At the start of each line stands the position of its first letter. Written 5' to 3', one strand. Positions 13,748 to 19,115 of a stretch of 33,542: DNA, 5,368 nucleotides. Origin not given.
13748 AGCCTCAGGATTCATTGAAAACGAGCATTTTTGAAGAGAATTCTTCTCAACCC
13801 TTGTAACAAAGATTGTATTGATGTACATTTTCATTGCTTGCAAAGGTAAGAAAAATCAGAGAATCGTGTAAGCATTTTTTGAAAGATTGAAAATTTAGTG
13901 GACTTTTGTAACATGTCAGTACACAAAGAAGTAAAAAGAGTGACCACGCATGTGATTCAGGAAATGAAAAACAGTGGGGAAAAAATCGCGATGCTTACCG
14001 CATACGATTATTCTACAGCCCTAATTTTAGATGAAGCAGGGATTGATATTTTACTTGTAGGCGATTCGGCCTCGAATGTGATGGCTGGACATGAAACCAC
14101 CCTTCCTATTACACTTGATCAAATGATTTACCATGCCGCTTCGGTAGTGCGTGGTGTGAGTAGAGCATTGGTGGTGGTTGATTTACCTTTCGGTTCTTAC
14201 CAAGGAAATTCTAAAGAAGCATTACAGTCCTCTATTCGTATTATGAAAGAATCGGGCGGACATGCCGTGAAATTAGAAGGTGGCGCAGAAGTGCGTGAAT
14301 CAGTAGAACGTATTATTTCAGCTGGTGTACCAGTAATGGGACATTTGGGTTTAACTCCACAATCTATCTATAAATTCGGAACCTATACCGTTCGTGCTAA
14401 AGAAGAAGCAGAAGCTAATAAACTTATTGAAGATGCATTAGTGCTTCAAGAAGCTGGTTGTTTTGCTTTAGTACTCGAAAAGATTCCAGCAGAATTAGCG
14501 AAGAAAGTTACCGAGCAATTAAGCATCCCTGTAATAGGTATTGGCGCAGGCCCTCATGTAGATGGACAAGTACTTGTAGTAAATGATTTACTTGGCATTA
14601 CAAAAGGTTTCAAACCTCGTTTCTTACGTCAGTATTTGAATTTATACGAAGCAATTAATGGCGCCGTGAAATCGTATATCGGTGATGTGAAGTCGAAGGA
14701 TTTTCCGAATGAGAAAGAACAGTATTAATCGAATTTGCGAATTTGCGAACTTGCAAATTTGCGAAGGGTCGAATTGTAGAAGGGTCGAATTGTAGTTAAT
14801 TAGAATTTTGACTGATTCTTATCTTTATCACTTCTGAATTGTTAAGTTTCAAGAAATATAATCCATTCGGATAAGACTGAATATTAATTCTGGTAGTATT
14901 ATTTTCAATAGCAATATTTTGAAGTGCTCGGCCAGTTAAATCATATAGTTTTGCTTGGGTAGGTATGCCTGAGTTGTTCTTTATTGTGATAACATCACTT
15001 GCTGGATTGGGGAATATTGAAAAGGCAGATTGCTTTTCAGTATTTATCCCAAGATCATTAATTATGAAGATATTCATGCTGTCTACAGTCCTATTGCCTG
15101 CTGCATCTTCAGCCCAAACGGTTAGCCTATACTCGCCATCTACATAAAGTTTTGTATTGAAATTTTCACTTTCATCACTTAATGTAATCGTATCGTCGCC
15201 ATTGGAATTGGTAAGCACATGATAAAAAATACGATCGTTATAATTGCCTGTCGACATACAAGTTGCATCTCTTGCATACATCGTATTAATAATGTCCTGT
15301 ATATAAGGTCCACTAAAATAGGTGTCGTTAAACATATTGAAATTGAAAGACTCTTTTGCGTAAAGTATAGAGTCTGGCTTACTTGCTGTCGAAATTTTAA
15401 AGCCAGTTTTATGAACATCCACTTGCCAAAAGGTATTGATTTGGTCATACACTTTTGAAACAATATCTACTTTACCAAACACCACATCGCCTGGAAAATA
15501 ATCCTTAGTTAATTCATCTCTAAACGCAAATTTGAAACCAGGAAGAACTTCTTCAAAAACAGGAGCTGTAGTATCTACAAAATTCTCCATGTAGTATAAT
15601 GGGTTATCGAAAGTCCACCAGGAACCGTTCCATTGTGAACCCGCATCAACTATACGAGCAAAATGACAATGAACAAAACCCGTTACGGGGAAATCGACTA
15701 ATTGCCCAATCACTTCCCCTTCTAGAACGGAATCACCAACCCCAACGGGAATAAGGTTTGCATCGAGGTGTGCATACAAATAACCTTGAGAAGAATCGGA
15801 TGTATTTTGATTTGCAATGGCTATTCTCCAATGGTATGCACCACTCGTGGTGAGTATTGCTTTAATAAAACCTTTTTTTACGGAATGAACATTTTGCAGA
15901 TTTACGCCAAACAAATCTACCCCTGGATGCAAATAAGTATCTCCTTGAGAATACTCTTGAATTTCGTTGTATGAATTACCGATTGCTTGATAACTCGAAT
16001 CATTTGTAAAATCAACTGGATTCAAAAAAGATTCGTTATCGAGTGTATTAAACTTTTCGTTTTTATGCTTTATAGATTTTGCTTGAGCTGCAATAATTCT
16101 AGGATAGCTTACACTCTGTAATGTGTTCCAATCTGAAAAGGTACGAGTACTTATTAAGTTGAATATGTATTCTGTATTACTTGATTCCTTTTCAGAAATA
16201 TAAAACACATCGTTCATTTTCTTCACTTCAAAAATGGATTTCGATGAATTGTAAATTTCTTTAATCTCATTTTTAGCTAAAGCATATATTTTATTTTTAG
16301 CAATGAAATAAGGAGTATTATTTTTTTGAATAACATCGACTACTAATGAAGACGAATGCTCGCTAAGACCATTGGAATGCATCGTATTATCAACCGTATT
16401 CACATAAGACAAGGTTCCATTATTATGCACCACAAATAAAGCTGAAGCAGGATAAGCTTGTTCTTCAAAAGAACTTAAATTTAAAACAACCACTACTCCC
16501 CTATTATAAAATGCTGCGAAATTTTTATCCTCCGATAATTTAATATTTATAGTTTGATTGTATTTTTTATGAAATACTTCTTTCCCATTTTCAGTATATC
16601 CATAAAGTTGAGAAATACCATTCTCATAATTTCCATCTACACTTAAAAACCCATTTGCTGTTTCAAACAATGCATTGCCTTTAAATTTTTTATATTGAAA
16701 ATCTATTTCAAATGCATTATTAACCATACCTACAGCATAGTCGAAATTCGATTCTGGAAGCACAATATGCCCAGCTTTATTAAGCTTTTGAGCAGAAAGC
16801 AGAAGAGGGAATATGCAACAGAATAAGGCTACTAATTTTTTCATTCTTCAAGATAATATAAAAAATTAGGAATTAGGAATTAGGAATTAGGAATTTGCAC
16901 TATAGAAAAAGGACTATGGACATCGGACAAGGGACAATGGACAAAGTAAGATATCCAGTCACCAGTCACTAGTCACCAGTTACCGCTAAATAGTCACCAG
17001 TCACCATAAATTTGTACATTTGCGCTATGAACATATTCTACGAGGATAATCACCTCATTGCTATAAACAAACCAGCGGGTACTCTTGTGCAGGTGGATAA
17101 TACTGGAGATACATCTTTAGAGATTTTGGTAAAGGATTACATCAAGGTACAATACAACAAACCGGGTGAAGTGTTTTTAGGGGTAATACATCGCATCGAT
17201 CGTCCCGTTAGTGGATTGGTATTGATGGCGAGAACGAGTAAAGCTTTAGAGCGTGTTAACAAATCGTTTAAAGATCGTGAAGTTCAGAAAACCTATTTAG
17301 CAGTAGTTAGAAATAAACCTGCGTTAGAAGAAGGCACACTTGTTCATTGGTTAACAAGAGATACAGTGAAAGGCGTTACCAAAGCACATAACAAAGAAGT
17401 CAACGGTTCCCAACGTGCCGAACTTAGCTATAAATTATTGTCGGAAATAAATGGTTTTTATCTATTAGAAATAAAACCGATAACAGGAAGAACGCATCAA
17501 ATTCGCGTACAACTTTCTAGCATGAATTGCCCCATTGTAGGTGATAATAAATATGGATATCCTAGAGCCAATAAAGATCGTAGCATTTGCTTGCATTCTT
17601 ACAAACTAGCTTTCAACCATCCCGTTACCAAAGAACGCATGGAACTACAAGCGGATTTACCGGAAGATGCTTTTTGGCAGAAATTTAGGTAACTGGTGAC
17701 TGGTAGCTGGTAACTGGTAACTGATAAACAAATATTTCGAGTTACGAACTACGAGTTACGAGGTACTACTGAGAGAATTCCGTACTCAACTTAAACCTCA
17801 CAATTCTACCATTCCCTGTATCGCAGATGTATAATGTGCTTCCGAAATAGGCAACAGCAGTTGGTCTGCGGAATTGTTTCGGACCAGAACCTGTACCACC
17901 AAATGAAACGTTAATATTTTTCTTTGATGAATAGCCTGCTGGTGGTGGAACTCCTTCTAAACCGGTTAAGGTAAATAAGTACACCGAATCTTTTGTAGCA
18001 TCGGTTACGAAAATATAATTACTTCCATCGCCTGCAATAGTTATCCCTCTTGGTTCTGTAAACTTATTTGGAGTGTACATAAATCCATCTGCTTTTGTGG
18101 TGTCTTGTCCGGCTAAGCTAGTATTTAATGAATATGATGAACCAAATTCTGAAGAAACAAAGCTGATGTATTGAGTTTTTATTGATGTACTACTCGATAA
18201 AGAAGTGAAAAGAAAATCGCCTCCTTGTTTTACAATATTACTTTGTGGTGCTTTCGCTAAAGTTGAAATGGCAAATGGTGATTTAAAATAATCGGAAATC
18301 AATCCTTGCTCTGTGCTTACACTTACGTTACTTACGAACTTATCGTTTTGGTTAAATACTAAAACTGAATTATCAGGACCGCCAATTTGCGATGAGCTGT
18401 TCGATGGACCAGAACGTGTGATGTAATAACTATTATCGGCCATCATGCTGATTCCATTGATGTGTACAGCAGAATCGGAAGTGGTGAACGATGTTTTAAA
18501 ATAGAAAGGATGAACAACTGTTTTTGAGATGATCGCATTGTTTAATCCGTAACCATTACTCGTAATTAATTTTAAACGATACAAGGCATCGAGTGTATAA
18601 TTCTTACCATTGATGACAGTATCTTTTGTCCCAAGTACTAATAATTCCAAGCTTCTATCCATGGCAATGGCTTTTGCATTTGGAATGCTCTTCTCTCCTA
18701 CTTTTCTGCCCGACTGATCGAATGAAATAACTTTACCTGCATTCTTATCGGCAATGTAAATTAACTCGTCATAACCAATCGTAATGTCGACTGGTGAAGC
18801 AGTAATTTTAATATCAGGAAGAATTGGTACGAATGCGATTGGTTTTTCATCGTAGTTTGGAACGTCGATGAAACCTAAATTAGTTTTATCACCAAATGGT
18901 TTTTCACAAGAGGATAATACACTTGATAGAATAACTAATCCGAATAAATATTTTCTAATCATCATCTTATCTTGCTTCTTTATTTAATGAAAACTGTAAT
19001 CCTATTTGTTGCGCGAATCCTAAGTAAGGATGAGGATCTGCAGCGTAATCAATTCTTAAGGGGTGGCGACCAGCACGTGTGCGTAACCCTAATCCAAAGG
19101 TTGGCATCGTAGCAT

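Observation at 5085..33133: Phase-locked degenerate 7- or 8-nt tandem word arrays occupy most housekeeping intergenic spacers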

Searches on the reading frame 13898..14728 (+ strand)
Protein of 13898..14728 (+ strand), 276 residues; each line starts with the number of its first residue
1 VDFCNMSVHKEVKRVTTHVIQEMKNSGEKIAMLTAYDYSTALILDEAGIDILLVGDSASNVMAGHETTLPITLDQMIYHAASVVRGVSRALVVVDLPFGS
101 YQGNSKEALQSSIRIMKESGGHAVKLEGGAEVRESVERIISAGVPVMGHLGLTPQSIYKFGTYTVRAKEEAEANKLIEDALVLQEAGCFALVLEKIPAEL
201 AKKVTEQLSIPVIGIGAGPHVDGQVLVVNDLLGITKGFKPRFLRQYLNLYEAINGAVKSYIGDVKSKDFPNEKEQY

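Call 12: search_protein_families(library=pfam, proteins=[window:13898-14728:+])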
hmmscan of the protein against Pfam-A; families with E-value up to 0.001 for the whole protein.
window:13898-14728:+ (276 aa): 2 families
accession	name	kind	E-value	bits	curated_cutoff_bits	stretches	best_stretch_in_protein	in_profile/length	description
PF02548.21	Pantoate_transf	-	1e-114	382.8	28.7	1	14-272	1-259/259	Ketopantoate hydroxymethyltransferase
PF13714.12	PEP_mutase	-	5.2e-07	29.9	31.5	1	22-131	3-109/240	Phosphoenolpyruvate phosphomutase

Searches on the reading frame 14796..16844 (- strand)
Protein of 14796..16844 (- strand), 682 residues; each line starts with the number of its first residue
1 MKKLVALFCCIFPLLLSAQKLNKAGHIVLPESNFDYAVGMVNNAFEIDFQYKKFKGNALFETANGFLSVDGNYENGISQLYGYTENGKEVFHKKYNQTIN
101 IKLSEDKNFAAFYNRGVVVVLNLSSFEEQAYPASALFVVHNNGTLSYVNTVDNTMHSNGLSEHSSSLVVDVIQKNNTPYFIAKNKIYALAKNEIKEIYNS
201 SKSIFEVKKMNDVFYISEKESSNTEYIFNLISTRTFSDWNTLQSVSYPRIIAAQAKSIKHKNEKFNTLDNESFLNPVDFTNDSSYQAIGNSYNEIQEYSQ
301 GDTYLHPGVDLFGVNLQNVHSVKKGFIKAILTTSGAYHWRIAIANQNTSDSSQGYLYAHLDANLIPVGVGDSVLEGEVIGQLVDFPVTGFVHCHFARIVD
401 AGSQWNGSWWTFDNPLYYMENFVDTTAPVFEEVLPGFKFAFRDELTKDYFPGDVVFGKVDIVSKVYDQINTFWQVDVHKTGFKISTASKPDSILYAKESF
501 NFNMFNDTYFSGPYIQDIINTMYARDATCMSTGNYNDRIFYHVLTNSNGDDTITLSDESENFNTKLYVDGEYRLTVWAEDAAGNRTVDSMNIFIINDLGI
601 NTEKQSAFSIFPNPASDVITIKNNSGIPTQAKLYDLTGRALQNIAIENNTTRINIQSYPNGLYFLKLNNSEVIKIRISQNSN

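Call 12: search_protein_families(library=pfam, proteins=[window:14796-16844:-])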
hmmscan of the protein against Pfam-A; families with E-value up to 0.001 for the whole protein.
window:14796-16844:- (682 aa): 2 families
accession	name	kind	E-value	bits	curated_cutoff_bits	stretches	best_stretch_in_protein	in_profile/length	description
PF18962.6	Por_Secre_tail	-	1.8e-12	47.8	27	1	610-671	1-66/75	Secretion system C-terminal sorting domain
PF01551.29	Peptidase_M23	-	1.3e-05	25.7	28.7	1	306-395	3-85/96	Peptidase family M23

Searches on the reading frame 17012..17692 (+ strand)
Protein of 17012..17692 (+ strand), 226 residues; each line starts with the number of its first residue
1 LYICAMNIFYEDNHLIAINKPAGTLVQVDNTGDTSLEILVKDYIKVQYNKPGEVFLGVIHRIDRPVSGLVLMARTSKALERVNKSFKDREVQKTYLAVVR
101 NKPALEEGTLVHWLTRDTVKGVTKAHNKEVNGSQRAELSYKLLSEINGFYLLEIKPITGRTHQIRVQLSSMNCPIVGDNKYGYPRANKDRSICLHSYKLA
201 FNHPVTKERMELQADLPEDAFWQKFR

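Call 12: search_protein_families(library=pfam, proteins=[window:17012-17692:+])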
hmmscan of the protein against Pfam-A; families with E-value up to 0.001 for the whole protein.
window:17012-17692:+ (226 aa): 1 family
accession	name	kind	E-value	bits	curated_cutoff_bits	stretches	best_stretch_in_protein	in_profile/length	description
PF00849.27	PseudoU_synth_2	-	4e-34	118.5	26.8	1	14-170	1-152/152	RNA pseudouridylate synthase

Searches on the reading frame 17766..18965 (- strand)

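Call 12: search_protein_families(library=pfam, proteins=[window:17766-18965:-])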
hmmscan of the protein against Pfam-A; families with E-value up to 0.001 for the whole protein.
window:17766-18965:- (399 aa): 1 family
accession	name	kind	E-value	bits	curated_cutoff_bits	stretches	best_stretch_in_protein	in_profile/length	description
PF01436.27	NHL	-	5.3e-06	26.6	20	0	365-391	1-28/28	NHL repeat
